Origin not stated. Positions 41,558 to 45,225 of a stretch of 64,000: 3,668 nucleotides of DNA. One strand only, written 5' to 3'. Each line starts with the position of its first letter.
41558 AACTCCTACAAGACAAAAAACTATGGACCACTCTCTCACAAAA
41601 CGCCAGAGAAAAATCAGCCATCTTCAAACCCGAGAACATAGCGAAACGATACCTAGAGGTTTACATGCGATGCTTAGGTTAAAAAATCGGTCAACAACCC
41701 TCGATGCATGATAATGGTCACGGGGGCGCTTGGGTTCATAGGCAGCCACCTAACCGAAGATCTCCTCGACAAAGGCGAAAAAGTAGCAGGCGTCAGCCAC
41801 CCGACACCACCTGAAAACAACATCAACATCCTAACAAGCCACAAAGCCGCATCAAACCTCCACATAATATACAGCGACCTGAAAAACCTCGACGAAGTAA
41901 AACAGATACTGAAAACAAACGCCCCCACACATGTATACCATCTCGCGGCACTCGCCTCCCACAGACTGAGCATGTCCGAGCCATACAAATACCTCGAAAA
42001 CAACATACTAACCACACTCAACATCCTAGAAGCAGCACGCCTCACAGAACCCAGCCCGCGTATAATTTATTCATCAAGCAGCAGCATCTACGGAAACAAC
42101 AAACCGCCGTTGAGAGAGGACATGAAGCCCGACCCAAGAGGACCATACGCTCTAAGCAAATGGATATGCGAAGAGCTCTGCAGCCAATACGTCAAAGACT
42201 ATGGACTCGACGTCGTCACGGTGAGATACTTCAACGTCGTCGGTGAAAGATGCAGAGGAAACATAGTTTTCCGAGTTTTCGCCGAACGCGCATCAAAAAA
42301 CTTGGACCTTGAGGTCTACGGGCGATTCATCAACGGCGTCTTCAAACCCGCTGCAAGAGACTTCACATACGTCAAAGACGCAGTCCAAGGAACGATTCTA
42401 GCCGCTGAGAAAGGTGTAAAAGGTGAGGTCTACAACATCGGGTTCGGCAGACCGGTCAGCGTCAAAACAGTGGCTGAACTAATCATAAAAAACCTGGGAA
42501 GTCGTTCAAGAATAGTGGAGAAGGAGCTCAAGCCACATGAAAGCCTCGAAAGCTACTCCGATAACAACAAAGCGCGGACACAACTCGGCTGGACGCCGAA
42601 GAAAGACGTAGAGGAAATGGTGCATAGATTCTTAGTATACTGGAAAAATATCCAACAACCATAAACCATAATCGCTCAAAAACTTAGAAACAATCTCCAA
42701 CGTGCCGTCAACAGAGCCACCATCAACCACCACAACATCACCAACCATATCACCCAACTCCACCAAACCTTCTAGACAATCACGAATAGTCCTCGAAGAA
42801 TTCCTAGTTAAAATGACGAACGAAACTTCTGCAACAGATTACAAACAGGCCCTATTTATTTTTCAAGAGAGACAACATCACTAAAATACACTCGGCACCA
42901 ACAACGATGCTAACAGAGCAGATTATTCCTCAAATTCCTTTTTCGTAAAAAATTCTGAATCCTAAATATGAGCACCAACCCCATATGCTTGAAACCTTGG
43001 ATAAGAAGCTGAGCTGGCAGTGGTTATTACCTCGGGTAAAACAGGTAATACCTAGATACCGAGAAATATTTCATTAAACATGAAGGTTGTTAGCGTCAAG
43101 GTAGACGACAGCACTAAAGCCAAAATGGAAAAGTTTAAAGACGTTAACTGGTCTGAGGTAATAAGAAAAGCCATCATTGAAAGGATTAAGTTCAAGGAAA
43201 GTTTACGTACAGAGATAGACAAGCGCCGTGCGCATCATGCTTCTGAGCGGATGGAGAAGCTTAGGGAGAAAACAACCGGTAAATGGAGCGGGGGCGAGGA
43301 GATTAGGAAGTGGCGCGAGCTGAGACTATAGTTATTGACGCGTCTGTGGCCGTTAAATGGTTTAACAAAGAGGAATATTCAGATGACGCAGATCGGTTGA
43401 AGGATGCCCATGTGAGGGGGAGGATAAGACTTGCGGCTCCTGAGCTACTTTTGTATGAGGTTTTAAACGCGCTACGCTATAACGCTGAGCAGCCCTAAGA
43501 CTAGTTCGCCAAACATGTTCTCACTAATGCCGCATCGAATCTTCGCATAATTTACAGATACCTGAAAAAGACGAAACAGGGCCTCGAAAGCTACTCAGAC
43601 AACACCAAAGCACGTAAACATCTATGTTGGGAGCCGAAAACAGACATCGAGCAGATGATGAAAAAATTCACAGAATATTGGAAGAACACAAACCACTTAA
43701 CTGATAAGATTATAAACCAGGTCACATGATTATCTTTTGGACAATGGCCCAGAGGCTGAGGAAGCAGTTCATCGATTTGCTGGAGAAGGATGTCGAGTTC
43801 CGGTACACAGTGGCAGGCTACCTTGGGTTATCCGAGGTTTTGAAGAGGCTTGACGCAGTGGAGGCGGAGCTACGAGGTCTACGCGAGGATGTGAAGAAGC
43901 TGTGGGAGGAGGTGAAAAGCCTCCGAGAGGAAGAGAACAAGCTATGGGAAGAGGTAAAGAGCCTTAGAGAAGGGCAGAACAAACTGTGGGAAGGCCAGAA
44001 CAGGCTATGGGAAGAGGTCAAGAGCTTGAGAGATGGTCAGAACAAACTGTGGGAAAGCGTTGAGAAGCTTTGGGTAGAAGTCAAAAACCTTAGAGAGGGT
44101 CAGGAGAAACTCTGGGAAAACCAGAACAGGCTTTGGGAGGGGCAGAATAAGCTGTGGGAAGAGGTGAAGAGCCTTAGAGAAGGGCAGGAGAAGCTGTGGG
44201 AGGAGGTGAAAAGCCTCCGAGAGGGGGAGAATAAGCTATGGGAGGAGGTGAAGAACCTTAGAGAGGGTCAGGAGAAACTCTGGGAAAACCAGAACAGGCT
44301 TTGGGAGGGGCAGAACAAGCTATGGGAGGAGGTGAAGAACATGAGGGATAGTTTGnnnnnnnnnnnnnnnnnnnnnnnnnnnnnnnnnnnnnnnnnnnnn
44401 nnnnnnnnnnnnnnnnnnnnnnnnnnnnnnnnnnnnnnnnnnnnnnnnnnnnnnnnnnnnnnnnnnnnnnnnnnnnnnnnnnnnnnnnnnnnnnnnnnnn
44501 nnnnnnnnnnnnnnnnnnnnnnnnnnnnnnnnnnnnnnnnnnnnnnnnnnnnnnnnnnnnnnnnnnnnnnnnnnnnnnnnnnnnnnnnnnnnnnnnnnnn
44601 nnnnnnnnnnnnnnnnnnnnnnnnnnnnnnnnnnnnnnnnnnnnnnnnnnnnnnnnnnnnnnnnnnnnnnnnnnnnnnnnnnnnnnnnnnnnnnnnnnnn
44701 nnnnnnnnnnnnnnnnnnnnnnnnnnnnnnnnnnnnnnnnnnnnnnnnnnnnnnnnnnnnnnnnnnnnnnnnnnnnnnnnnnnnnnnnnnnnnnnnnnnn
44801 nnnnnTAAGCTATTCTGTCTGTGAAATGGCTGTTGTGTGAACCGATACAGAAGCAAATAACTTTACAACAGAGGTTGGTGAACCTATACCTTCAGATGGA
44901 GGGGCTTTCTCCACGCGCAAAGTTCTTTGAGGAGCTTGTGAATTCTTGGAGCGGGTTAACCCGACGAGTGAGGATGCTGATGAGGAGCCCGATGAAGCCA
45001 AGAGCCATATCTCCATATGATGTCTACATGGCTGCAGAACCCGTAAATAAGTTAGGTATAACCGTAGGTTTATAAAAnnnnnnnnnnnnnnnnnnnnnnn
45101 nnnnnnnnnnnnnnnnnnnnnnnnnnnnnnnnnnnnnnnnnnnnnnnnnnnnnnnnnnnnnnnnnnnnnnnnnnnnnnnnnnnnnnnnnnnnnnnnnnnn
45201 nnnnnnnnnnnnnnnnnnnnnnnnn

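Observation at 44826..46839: About 2-kb TA cassette (vapBC plus MNT/HEPN) bracketed by 36-bp imperfect direct repeats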

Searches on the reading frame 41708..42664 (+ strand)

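Call 8: search_protein_families(library=pfam, proteins=[window:41708-42664:+], max_evalue=0.01)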
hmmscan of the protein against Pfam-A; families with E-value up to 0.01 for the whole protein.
window:41708-42664:+ (318 aa): 8 families
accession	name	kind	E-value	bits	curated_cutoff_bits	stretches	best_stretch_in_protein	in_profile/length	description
PF16363.11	GDP_Man_Dehyd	-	2.1e-57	195.5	27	1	3-307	1-331/332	GDP-mannose 4,6 dehydratase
PF01370.27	Epimerase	-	3.4e-55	187.5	20.9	1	2-245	1-240/240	NAD dependent epimerase/dehydratase family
PF02719.21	Polysacc_synt_2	-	1.7e-17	64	20.2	1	2-268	1-252/293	Polysaccharide biosynthesis protein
PF04321.23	RmlD_sub_bind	-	3.1e-14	53.2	27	1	2-279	3-243/287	RmlD substrate binding domain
PF01073.25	3Beta_HSD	-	1.8e-12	47.3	22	1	3-267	1-272/280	3-beta hydroxysteroid dehydrogenase/isomerase family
PF07993.18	NAD_binding_4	-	5e-12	46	20.1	1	4-186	1-216/258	Male sterility protein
PF13460.12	NAD_binding_10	-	6.7e-05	23.3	27.2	1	6-174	1-143/184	NAD(P)H-binding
PF08659.16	KR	-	0.0007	20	22.6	1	2-131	3-144/180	KR domain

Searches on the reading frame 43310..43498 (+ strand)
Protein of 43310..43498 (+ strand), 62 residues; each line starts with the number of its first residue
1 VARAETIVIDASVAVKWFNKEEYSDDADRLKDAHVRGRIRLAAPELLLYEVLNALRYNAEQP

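Call 8: search_protein_families(library=pfam, proteins=[window:43310-43498:+], max_evalue=0.01)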
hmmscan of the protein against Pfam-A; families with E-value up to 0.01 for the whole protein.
window:43310-43498:+ (62 aa): 2 families
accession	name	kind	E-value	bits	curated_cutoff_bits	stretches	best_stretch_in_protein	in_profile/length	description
PF01850.27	PIN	-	0.00055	21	23.6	1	7-57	1-47/120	PIN domain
PF16289.11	PIN_12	-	0.0076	17.1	32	1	7-60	1-54/172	PIN domain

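Call 31: search_protein_families(library=pfam, proteins=[window:43310-43495:+], max_evalue=10)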
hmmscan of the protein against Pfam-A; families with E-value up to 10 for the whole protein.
seq(62 aa): 3 families
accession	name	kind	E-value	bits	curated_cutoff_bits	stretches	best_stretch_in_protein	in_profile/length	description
PF01850.27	PIN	-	0.00055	21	23.6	1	7-57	1-47/120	PIN domain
PF16289.11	PIN_12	-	0.0076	17.1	32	1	7-60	1-54/172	PIN domain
PF13470.12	PIN_3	-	0.017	16.3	27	1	7-56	2-52/115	PIN domain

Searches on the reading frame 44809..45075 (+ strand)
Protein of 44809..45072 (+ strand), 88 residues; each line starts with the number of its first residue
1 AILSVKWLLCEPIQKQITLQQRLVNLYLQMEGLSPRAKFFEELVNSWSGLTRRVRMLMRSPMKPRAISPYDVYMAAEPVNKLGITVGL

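Call 8: search_protein_families(library=pfam, proteins=[window:44821-45075:+], max_evalue=0.01)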
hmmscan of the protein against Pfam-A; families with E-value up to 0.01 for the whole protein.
window:44821-45075:+ (84 aa): 0 families

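Call 31: search_protein_families(library=pfam, proteins=[window:44809-45072:+], max_evalue=10)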
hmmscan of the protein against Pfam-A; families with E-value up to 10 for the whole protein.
seq(88 aa): 1 family
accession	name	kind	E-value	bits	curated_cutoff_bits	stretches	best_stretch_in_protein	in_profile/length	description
PF07756.17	DUF1612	-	0.089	13.5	30.1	1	1-34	33-66/127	Protein of unknown function (DUF1612)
